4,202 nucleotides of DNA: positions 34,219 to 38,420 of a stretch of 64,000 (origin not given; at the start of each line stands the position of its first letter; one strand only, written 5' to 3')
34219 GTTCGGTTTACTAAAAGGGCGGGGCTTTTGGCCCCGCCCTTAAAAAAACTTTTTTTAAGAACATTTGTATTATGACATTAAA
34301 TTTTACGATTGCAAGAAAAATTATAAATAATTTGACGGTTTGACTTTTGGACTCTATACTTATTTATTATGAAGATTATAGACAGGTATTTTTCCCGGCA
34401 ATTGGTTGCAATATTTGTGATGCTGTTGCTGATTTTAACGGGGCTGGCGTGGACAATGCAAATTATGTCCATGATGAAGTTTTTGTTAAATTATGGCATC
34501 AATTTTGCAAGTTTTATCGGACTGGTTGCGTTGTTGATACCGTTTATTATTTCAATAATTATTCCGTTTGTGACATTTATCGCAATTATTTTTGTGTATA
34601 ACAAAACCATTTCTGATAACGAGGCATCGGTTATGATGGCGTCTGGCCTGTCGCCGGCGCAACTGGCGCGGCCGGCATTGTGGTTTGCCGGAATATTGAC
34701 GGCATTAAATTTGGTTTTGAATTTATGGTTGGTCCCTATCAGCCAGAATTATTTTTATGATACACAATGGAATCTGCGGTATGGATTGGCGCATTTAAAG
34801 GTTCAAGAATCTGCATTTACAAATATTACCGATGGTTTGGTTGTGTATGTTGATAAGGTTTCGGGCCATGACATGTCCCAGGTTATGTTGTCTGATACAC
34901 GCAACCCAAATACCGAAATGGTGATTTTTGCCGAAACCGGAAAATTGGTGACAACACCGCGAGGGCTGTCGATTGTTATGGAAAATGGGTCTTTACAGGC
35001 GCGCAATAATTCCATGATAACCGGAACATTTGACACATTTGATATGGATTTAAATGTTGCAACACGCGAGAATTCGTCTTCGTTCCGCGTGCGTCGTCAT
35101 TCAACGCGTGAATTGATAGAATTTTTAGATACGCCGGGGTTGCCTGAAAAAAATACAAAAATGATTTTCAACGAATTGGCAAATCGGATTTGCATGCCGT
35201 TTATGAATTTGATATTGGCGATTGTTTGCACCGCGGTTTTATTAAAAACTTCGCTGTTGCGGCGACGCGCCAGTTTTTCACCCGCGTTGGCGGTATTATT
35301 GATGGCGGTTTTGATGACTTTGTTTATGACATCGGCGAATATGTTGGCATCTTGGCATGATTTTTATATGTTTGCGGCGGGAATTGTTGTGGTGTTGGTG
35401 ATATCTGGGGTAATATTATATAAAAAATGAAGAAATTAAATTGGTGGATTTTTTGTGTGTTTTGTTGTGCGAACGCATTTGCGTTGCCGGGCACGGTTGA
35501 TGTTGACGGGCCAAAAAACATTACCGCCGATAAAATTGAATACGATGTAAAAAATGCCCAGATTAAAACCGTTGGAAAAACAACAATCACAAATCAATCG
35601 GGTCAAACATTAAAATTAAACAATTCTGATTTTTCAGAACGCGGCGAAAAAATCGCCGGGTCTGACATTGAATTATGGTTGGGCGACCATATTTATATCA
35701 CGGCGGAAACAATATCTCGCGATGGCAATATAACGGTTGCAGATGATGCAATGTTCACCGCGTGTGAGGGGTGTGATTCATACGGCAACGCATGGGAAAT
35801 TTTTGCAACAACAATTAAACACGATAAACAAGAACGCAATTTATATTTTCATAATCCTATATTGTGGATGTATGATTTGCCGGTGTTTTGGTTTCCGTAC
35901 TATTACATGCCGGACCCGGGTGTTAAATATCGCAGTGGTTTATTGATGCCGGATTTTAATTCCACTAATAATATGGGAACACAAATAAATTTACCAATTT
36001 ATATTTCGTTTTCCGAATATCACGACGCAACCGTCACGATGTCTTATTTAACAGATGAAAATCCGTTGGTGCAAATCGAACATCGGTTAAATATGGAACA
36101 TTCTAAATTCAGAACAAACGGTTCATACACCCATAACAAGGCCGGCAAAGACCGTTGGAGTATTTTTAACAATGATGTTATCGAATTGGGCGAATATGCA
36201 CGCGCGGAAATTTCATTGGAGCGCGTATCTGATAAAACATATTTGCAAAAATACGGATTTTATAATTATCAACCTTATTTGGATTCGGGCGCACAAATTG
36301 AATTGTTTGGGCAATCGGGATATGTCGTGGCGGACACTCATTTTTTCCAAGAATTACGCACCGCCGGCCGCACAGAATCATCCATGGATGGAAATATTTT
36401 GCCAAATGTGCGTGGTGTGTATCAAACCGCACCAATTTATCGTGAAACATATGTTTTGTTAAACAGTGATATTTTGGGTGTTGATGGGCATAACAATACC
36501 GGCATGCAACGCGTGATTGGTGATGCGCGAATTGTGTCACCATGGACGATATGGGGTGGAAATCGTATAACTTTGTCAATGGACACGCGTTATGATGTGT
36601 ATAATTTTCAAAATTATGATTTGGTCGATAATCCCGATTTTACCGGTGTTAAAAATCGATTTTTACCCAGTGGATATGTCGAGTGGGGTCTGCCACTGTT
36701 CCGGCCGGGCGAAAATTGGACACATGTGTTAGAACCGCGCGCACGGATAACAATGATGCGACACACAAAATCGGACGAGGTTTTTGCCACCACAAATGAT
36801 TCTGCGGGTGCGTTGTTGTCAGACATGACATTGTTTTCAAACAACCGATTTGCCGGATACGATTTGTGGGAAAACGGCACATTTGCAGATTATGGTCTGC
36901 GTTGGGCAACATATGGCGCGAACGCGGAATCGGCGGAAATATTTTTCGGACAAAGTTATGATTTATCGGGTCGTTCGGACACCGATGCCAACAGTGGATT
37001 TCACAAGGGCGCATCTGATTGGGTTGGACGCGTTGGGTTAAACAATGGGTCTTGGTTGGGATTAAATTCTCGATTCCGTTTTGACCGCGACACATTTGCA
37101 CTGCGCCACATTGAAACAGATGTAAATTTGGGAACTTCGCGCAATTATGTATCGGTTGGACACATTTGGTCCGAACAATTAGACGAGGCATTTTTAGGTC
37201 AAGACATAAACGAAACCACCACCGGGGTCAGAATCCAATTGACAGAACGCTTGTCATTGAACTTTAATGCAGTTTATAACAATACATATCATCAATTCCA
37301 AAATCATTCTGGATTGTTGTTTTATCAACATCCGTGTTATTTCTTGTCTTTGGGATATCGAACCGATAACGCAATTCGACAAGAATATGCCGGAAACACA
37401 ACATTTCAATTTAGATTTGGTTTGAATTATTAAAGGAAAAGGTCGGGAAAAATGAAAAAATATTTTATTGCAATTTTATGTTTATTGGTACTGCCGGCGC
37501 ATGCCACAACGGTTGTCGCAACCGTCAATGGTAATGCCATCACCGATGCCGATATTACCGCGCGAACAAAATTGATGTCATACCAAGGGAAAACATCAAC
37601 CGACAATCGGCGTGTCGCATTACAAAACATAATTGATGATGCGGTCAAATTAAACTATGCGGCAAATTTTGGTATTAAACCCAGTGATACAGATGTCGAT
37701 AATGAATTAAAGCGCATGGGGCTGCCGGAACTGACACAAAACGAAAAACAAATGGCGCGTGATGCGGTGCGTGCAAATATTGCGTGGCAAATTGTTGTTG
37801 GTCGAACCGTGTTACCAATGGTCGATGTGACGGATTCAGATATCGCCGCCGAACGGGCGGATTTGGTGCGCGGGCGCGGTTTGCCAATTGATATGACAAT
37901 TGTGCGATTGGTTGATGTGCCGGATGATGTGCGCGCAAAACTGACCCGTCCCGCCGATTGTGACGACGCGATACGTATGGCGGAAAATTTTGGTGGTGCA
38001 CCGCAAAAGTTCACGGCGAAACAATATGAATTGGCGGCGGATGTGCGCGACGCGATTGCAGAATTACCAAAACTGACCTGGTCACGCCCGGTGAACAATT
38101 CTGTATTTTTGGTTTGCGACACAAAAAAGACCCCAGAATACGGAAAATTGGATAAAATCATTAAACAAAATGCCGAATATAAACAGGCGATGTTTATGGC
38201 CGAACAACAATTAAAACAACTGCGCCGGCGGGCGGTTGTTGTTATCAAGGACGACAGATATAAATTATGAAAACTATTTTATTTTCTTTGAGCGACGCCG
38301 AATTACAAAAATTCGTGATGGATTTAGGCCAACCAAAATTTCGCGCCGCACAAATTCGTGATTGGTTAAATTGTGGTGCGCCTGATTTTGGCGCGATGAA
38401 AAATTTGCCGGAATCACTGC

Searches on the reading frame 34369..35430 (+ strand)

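Call 92: search_protein_families(library=pfam, proteins=[window:34369-35430:+], max_evalue=0.001)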
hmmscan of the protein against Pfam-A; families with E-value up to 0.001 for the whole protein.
window:34369-35430:+ (353 aa): 1 family
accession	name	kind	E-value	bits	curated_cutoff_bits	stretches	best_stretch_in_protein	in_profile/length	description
PF03739.19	LptF_LptG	-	2.6e-54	185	27.9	1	6-351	1-351/353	Lipopolysaccharide export system permease LptF/LptG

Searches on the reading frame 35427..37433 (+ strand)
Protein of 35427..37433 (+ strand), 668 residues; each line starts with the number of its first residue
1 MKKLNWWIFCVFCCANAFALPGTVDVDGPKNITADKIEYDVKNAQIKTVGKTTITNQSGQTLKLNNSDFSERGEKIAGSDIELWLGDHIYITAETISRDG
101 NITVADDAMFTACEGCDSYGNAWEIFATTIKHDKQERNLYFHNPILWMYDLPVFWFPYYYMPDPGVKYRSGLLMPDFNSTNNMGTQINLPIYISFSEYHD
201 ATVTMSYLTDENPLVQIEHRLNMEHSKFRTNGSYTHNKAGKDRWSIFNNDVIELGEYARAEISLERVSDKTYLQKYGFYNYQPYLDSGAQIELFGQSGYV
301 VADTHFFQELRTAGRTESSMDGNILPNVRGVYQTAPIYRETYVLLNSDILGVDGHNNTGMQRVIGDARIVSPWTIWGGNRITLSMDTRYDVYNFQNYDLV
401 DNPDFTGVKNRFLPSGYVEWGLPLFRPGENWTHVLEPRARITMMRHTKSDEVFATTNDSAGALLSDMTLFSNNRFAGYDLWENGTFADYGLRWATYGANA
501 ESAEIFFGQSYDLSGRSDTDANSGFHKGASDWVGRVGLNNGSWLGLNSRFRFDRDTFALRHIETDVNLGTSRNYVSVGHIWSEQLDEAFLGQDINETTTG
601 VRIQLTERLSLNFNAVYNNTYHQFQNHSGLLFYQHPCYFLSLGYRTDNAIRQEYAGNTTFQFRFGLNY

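Call 92: search_protein_families(library=pfam, proteins=[window:35427-37433:+], max_evalue=0.001)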
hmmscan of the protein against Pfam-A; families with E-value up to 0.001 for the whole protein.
window:35427-37433:+ (668 aa): 2 families
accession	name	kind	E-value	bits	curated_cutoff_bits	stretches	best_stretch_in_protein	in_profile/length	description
PF04453.20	LptD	-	6.8e-40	138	22.4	1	241-608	1-383/384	LPS transport system D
PF19838.5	LptD_2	-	1.4e-05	24.4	22.5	1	146-211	8-76/464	LptD protein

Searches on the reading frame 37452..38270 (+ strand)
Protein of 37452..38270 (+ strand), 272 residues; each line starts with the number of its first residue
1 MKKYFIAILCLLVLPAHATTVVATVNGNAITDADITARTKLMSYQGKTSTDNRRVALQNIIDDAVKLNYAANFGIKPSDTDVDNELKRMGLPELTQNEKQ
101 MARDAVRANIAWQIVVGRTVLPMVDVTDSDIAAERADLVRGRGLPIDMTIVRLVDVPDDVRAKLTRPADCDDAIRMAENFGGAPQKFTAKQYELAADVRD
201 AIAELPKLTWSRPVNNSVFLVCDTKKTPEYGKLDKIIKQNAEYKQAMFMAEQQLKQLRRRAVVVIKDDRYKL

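Call 92: search_protein_families(library=pfam, proteins=[window:37452-38270:+], max_evalue=0.001)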
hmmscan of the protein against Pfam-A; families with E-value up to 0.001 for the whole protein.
window:37452-38270:+ (272 aa): 2 families
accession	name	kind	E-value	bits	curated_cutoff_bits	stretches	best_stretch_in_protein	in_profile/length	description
PF13624.11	SurA_N_3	-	0.00012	22.4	27.2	1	19-89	38-120/162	SurA-like N-terminal domain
PF13623.11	SurA_N_2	-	0.0003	21.1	28.5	0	18-97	39-128/145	SurA-like N-terminal domain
